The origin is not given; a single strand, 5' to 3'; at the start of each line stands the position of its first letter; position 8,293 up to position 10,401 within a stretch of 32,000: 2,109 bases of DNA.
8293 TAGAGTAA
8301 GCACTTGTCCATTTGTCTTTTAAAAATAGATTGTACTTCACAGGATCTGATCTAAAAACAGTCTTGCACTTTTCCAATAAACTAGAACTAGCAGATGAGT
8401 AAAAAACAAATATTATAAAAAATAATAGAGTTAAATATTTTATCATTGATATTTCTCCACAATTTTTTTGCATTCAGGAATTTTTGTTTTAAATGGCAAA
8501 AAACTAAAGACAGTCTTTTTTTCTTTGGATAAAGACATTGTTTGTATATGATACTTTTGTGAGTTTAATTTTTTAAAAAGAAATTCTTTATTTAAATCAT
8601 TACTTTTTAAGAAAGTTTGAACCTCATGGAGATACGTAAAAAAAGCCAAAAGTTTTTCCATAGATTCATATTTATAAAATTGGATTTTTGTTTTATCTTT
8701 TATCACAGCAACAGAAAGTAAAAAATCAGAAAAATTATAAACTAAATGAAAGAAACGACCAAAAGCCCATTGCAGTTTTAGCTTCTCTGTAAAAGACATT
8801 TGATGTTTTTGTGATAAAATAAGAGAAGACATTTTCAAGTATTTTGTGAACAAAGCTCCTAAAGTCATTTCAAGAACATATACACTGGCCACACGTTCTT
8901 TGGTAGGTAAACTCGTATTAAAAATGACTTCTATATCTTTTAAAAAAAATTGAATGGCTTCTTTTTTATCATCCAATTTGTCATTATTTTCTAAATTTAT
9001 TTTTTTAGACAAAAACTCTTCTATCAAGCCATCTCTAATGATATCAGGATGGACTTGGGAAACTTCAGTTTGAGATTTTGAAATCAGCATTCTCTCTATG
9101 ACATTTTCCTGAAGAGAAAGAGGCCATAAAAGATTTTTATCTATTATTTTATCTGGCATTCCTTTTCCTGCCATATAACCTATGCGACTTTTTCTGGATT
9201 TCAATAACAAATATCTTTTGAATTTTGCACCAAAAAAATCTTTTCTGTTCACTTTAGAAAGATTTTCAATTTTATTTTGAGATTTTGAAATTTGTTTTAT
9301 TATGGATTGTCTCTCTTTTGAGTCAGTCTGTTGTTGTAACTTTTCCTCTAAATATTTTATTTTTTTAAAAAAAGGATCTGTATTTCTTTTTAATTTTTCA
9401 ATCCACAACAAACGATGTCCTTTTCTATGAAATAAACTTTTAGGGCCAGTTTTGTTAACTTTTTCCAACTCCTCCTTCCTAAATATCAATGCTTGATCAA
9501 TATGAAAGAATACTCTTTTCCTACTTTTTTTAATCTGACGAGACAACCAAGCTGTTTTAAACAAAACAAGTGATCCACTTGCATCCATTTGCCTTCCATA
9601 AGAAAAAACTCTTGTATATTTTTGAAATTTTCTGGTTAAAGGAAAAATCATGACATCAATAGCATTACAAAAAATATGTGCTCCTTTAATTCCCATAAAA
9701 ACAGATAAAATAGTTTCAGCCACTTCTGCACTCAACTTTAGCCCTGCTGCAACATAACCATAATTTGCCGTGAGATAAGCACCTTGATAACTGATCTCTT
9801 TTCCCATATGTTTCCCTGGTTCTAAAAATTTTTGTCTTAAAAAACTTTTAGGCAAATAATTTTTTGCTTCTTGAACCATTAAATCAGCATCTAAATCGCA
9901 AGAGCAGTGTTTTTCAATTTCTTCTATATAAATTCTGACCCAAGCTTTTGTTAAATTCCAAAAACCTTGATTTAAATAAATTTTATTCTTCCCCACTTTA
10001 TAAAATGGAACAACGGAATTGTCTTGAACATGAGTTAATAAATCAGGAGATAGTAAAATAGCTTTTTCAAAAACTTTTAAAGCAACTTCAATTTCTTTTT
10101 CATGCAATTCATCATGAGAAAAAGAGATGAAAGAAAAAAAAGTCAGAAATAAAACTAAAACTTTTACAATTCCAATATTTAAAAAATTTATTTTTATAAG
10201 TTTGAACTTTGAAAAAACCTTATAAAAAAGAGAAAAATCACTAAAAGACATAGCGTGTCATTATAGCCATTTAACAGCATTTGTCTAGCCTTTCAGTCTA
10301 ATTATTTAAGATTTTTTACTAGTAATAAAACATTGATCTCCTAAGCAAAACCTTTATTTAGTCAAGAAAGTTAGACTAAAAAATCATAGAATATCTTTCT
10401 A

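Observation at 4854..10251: Five-gene operon of uncharacterised envelope proteins built around an ankyrin lipoprotein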

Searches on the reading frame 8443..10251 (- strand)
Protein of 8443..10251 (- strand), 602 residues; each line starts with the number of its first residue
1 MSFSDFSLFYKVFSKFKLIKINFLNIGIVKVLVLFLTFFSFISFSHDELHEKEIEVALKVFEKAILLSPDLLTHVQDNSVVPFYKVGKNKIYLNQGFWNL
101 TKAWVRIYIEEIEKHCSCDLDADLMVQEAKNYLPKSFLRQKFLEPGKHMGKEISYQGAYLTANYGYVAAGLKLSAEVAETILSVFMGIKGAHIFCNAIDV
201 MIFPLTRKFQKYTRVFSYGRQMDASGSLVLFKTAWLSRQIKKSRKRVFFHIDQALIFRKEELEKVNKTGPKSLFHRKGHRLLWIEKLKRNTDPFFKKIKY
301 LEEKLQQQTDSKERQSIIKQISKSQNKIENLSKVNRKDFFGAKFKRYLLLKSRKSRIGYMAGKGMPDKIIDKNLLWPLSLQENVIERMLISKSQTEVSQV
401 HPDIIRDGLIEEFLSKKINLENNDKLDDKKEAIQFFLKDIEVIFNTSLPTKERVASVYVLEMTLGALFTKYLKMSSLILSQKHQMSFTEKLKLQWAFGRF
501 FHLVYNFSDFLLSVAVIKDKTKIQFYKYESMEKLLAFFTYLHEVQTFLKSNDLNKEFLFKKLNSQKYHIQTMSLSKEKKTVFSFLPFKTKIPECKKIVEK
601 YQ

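Call 3: search_protein_families(library=pfam, proteins=[window:8443-10251:-], max_evalue=1)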
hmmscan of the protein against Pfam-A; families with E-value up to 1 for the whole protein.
window:8443-10251:- (602 aa): 1 family
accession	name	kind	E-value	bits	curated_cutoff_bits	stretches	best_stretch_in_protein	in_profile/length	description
PF15188.11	CCDC-167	-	0.098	13.4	27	1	311-340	41-70/84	Coiled-coil domain-containing protein 167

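Call 4: search_protein_families(library=ncbifam, proteins=[window:8443-10251:-], max_evalue=1)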
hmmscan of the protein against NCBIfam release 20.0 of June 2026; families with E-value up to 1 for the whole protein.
window:8443-10251:- (602 aa): 0 families

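Call 5: find_encoding_contigs(protein=window:8443-10251:-, flank=10000, max_places=6)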
Protein window:8443-10251:- (602 aa): no gene with exactly this product is on record in the collection.
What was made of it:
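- Tried and rejected: It is not on record (call 5).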

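Call 13: find_homologous_proteins(query=window:8443-10251:-, max_evalue=0.001)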
Query window:8443-10251:- (602 aa): 42 proteins with E <= 0.001 among 8000 candidates.
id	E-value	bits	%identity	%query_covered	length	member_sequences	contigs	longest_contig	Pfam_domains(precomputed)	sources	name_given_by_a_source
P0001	0.0e+0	1318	100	100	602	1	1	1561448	-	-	-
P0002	1.7e-228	778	62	96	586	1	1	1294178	-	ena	-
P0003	2.7e-220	751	61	93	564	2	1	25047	-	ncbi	ncbi:MAG: hypothetical protein ACR2M7_04925 [Bdellovibrionales bacterium]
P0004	4.6e-218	744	60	92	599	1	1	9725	-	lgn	-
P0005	7.7e-210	716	59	89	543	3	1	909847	-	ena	-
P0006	1.4e-204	699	58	92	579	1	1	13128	-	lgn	-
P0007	1.9e-199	682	55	95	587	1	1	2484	-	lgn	-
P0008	6.6e-197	674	55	95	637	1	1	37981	-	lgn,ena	-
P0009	8.1e-195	667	56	93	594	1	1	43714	-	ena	-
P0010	2.5e-193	662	53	95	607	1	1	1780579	-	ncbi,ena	-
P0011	2.9e-192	658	55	95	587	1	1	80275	-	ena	-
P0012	6.0e-186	638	52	93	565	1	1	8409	-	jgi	-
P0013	2.0e-182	626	52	97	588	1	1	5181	-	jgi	-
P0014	6.5e-172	591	50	92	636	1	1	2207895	-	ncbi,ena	-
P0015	2.4e-171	589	51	96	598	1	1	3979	-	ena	-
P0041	3.0e-81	292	34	95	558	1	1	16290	-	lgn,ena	-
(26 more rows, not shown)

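Call 17: find_related_loci(query=A1, collection=genome_contigs, flank=10000)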
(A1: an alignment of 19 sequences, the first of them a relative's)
Query A1 (602 aa) in genome_contigs; peptide patterns used: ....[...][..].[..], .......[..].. (x = any residue, [..] = any of these).
187 stretches matched a pattern; 13 encode a relative of the query (tblastn E <= 1e-3); 12 distinct loci.
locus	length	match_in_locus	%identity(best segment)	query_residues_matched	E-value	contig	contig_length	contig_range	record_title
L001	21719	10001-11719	60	26-600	0e+0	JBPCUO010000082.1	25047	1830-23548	MAG: Bdellovibrionales bacterium isolate MAG_seacave_16 S1Ck127_13502933, whole genome shotgun sequence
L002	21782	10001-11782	53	33-602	0e+0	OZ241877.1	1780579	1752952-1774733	MAG: Bdellovibrionales bacterium isolate b9654245-780c-40d9-9544-15e4b778e9f8 genome assembly, chromosome: 1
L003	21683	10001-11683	50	51-602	0e+0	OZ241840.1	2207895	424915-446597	MAG: Bdellovibrionales bacterium isolate c863a131-a975-4ce1-8af7-b9d89bf78701 genome assembly, chromosome: 1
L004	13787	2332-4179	47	6-600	7e-173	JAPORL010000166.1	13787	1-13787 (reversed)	MAG: Bdellovibrionaceae bacterium isolate CAR1_bin_21 NODE_1547_length_13787_cov_6.32282, whole genome shotgun sequence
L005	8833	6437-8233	45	7-601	1e-160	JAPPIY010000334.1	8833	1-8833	MAG: Oligoflexia bacterium isolate RHO2_bin_34 NODE_8731_length_8833_cov_4.175553, whole genome shotgun sequence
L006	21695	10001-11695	40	52-601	6e-127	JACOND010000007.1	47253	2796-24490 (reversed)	MAG: Bdellovibrionales bacterium isolate SP5OBV1 SP5OBV1_Ga0325881_107, whole genome shotgun sequence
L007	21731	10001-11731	36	27-602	2e-120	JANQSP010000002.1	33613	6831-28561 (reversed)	MAG: Bdellovibrionales bacterium isolate IP30a_bin.14 k99_3020, whole genome shotgun sequence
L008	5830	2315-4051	37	27-598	2e-116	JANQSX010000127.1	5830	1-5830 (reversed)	MAG: Bdellovibrionales bacterium isolate IP30b_bin.7 k99_1988895, whole genome shotgun sequence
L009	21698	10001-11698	35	33-598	1e-106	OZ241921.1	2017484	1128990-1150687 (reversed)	MAG: Bdellovibrionales bacterium isolate 862dbce8-506b-4fb4-becf-eb92c4bae3be genome assembly, chromosome: 1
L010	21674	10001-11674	33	60-598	5e-93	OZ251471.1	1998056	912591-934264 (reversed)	MAG: Bdellovibrionales bacterium isolate a3915b71-a7a2-4ed1-81bf-c205b5af3125 genome assembly, chromosome: 1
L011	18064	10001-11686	31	56-601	3e-84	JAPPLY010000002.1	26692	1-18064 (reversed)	MAG: Bdellovibrionales bacterium isolate RHO3_bin_33 NODE_3198_length_26692_cov_14.049292, whole genome shotgun sequence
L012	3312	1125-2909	26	16-598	1e-57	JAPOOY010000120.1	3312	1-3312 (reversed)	MAG: Bdellovibrionales bacterium isolate APA_bin_46 c_000000094925, whole genome shotgun sequence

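Call 24: search_solved_structures(query=A1, max_evalue=5)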
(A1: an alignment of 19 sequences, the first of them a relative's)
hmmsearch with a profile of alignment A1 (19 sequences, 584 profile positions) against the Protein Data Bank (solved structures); distinct sequences matched with E-value up to 5: 1.
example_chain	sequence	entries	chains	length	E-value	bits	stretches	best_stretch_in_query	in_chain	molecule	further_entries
6eou_A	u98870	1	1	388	1.7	10.3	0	37-60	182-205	UDP-N-acetylglucosamine--peptide N-acetylglucosaminyltransferase 110 kDa subunit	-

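Call 31: search_protein_families(library=pfam, alignment_id=A1, max_evalue=1)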
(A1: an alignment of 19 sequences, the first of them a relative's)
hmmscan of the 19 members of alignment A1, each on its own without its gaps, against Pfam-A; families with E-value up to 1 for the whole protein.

A. member 1, P0001 (602 aa): 1 family
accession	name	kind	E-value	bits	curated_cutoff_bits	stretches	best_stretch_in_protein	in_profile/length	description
PF15188.11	CCDC-167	-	0.098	13.4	27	1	311-340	41-70/84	Coiled-coil domain-containing protein 167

B. families by the number of members that match (of 19 scanned): 40 families (the first 25 are shown)
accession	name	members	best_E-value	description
PF15188.11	CCDC-167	4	0.032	Coiled-coil domain-containing protein 167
PF03285.20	Paralemmin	2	0.0069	Paralemmin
PF10473.14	CENP-F_leu_zip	2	0.011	Leucine-rich repeats of kinetochore protein Cenp-F/LEK1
PF16326.10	ABC_tran_CTD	2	0.06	ABC transporter C-terminal domain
PF25472.1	DUF7902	2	0.1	Domain of unknown function (DUF7902)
PF25014.1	NET2A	2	0.45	NET2A-like domain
PF24227.1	DUF7443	1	0.0013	Domain of unknown function (DUF7443)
PF13476.12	AAA_23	1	0.0019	AAA domain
PF11932.13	DUF3450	1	0.0033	Protein of unknown function (DUF3450)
PF20993.2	CENPH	1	0.0079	CENPH protein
PF20492.3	ERM_helical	1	0.016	Ezrin/radixin/moesin, alpha-helical domain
PF02059.20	IL3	1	0.018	Interleukin-3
PF14282.11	FlxA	1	0.024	FlxA-like protein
PF08807.15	DUF1798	1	0.026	Bacterial domain of unknown function (DUF1798)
PF07719.23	TPR_2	1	0.036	Tetratricopeptide repeat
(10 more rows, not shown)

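Call 39: predict_structure(alignment_id=A1)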
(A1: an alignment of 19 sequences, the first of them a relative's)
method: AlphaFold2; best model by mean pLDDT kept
length: 602 residues; sequences in the alignment: 19
mean_pLDDT: 59.5   pTM: 0.37
mean pLDDT of the five models: 59.5, 59.1, 57.0, 54.6, 52.3
residues with pLDDT >= 90: 15; 70-90: 203; 50-70: 148; < 50: 236
segments of 3 or more residues with pLDDT < 50: 1-4, 15-18, 38-58, 60-64, 70-79, 85-89, 133-155, 160-165, 212-233, 236-238, 240-260, 337-399, 574-602
pLDDT, mean of each block of 10 residues (from residue 1): 48 49 64 60 37 46 49 43 47 65 68 57 68 39 39 46 50 62 54 56 55 37 42 48 39 38 50 54 71 89 87 89 85 56 41 34 28 31 38 40 76 73 68 84 86 80 81 81 78 79 82 78 78 89 81 76 83 48 36 41 37
secondary structure, 60 per line:
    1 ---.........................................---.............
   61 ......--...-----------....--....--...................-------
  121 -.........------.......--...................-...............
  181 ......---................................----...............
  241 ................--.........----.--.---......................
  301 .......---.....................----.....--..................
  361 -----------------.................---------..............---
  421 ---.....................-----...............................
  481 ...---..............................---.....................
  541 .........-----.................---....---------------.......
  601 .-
elements in order: H4-44 H48-66 E83-86 E89-92 H95-113 H122-130 H137-143 H146-164 H166-186 H190-221 H226-256 H259-267 H279-307 H311-331 H336-340 H343-360 H378-394 H404-417 H424-444 H450-483 H487-516 H520-549 H555-571 H575-578 H594-601

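Call 45: fold_search(model_id=the predicted structure, library=pdb)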
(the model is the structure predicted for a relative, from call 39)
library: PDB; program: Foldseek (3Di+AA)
matches with E <= 10: 180; with E <= 0.001: 0
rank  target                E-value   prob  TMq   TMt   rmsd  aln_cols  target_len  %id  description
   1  7unj_B                5.9e-01  0.44  0.11  0.27  19.3       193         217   11  De novo designed chlorophyll dimer protein with Zn pheophorbide a methyl ester matching geometry of purple bacterial s (released 2023-04-19)
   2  7unj_A                6.8e-01  0.44  0.11  0.27  19.2       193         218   11  De novo designed chlorophyll dimer protein with Zn pheophorbide a methyl ester matching geometry of purple bacterial s (released 2023-04-19)
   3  8iyj_V4               7.1e-01  0.13  0.08  0.15  37.1       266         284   10  Cryo-EM structure of the 48-nm repeat doublet microtubule from mouse sperm (released 2023-07-05)
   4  7b5m_H                8.6e-01  0.82  0.15  0.35  13.1       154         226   12  Ubiquitin ligation to F-box protein substrates by SCF-RBR E3-E3 super-assembly: CUL1-RBX1-SKP1-SKP2-CKSHS1-p27~Ub~ARIH (released 2021-02-17)
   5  8to0_Aa               8.6e-01  0.08  0.07  0.12  35.7       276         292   10  48-nm repeating structure of doublets from mouse sperm flagella (released 2023-11-01)
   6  7od1_A                9.0e-01  0.87  0.16  0.21   5.1       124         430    9  Crystal structure of RBR ubiquitin ligase ARIH2 (released 2021-09-15)
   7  7xge_A                9.0e-01  0.20  0.08  0.24  17.0       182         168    9  Crystal structure of MCL-1 in complex with computationally designed inhibitor protein (released 2022-07-20)
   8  9sdy_H                9.9e-01  0.63  0.16  0.23  12.4       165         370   11  Structure of RBR E2 variant binding to CUL5-RBX2 bound ARIH2 (released 2025-12-24)
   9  5tud_D                9.9e-01  0.08  0.06  0.09  22.5       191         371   10  Structural Insights into the Extracellular Recognition of the Human Serotonin 2B Receptor by an Antibody (released 2017-07-26)
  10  9fso_W                1.0e+00  0.80  0.10  0.24  23.9       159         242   12  Human RNA Polymerase III Class III Open Pre-initiation Complex 1 (OC1) (released 2025-01-15)
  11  2l6f_MODEL_1_A        1.0e+00  0.20  0.12  0.27  13.3       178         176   13  NMR Solution structure of FAT domain of FAK complexed with LD2 and LD4 motifs of PAXILLIN (released 2012-05-30)
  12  2l7a_MODEL_1_A        1.1e+00  0.85  0.15  0.52   5.2       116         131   16  Solution Structure of the R3 Domain of Talin (released 2011-12-21)
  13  7oni_H                1.1e+00  0.66  0.16  0.23  12.8       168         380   11  Structure of Neddylated CUL5 C-terminal region-RBX2-ARIH2* (released 2021-09-15)
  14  5cwp                  1.1e+00  0.44  0.12  0.29  14.9       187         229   12  Crystal structure of de novo designed helical repeat protein DHR79 (released 2015-12-16)
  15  8to0_C                1.1e+00  0.12  0.08  0.21  23.8       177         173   12  48-nm repeating structure of doublets from mouse sperm flagella (released 2023-11-01)
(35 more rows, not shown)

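Call 59: find_encoding_contigs(protein=P0041, flank=8000, max_places=2)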
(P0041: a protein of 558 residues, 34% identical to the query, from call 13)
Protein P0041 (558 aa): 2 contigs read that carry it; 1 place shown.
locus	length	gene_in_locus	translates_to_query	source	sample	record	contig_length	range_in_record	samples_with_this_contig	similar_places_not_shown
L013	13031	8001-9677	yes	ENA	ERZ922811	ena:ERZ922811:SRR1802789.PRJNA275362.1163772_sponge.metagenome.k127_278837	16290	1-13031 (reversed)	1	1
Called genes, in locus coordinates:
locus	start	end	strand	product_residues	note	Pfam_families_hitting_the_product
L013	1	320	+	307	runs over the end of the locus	-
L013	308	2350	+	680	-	PF00092:VWA (faint), PF13519:VWA_2 (weak), PF25106:VWA_4 (weak)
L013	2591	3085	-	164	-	PF04945:YHS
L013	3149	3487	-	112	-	-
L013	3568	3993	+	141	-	-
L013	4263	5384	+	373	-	-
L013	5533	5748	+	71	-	-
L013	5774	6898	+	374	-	PF07995:GSDH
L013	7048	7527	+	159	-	-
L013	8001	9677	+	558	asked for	-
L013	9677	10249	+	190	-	-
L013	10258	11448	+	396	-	PF12796:Ank_2 (faint), PF13637:Ank_4 (faint), PF00023:Ank (faint), PF13606:Ank_3 (faint), PF13857:Ank_5 (faint)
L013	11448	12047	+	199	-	-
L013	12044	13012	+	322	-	-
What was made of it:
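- Many relatives come from sponge metagenomes: CAR1, RHO2, RHO3 and APA bins (call 17) and SRR1802789 'sponge metagenome' (call 59).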

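Call 60: find_encoding_contigs(protein=P0002, flank=10000, max_places=2)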
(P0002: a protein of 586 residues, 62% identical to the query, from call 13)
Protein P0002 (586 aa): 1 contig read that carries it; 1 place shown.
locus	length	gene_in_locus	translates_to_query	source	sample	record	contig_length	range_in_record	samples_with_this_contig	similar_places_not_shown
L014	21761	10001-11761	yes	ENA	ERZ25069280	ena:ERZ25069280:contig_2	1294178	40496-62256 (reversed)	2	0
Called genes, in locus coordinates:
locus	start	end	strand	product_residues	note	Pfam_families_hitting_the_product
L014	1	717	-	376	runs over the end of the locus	PF09925:DUF2157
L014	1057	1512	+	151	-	PF00565:SNase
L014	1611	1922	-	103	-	-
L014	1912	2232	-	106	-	PF05973:Gp49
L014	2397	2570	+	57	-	-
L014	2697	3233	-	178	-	-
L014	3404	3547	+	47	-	-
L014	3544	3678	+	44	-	-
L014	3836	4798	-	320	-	PF02678:Pirin, PF05726:Pirin_C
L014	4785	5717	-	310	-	PF13409:GST_N_2, PF00043:GST_C, PF13410:GST_C_2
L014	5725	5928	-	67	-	PF00301:Rubredoxin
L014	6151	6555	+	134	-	PF03466:LysR_substrate (weak)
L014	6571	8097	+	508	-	PF09360:zf-CDGSH, PF01645:Glu_synthase, PF01070:FMN_dh (weak)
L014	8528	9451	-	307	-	-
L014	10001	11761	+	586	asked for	-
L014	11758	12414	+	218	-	-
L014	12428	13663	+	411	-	PF12796:Ank_2 (faint), PF13637:Ank_4 (faint), PF13857:Ank_5 (faint)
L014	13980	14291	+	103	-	-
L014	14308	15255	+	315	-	-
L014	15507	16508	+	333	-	-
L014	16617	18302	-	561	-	PF01541:GIY-YIG, PF27096:UvrC_M, PF02151:UVR, PF22920:UvrC_RNaseH, PF08459:UvrC_RNaseH_dom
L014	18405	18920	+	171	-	PF00156:Pribosyltran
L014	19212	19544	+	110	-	PF00196:GerE, PF08281:Sigma70_r4_2 (weak)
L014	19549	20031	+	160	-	PF03061:4HBT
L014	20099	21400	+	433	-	PF13167:GTP-bdg_N, PF16360:GTP-bdg_M, PF01580:FtsK_SpoIIIE (faint), PF00009:GTP_EFTU (faint), PF01926:MMR_HSR1, PF02421:FeoB_N (weak), PF16897:MMR_HSR1_Xtn (weak)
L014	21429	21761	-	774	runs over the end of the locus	PF00390:malic, PF03949:Malic_M, PF01515:PTA_PTB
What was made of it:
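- The cassette is retained in strongly reduced genomes of 1.3-1.8 Mb (calls 13, 17, 60).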

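Call 65: search_protein_families(library=padloc, proteins=[window:8443-10251:-], max_evalue=0.1)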
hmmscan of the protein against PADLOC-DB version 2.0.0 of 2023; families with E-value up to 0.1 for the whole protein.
window:8443-10251:- (602 aa): 0 families

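Call 66: search_protein_families(library=phrogs, proteins=[window:8443-10251:-], max_evalue=0.1)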
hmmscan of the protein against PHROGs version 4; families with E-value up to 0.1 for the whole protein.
window:8443-10251:- (602 aa): 0 families

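Call 67: search_protein_representatives(alignment_id=A1)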
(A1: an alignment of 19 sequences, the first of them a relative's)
Query: 19 sequences, 584 profile positions. Proteins with E-value up to 0.001 (for the whole library): 105; up to 1e-10: 97; up to 1e-30: 75. The best 105 are listed.
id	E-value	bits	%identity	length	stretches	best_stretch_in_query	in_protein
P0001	2.7e-260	881.4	-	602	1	5-584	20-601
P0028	1.4e-242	822.9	-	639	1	13-583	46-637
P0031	3.8e-230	781.9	-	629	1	18-584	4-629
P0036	1.5e-223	760.1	-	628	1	15-583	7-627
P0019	9.1e-218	741.0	-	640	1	8-582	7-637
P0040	6.1e-213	725.0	-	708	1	6-584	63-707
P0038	1.4e-211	720.5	-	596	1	8-582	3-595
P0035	3.4e-190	649.9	-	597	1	8-584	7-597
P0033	5.2e-186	636.1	-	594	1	14-584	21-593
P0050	1.8e-166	571.5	-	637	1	11-584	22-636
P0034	3.8e-158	544.1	-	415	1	196-584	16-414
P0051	1.0e-156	539.4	-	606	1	14-582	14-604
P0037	3.4e-147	507.9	-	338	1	52-377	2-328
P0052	4.1e-146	504.4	-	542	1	6-581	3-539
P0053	3.2e-142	491.5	-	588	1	13-582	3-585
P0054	1.1e-135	469.9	-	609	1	14-581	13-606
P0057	5.1e-125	434.7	-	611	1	10-583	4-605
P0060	1.3e-108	380.5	-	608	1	16-583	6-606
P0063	1.4e-101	357.3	-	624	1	13-583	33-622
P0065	6.3e-101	355.2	-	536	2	17-271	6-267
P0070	2.0e-80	287.4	-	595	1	21-580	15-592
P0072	1.6e-79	284.5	-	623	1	14-583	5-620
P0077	3.9e-76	273.3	-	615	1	33-582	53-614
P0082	8.5e-72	259.0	-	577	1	43-582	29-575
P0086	1.6e-64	234.9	-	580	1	44-581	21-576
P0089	7.8e-62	226.1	-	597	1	70-583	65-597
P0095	5.5e-53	196.8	-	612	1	7-573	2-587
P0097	3.1e-48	181.2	-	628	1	15-554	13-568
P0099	5.1e-47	177.1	-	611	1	16-572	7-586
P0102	1.3e-44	169.2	-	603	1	16-570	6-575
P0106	4.4e-43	164.1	-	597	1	15-578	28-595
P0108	6.5e-42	160.3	-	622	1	54-571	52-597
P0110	2.6e-35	138.5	-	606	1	16-567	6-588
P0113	2.3e-30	122.2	-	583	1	106-529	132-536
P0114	3.6e-30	121.5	-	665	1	13-566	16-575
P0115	2.1e-29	119.0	-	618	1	80-567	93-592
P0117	2.3e-28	115.6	-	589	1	72-577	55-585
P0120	1.6e-25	106.2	-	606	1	15-535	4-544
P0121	2.4e-23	99.0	-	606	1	82-557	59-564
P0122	1.0e-19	87.0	-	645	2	216-465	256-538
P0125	3.9e-16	75.2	-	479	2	140-269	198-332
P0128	2.9e-15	72.3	-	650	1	93-501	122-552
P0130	2.6e-13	65.8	-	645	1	79-513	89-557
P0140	2.7e-06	42.7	-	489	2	17-271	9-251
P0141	3.1e-04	35.9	-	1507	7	22-64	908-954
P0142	3.5e-04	35.7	-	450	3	16-184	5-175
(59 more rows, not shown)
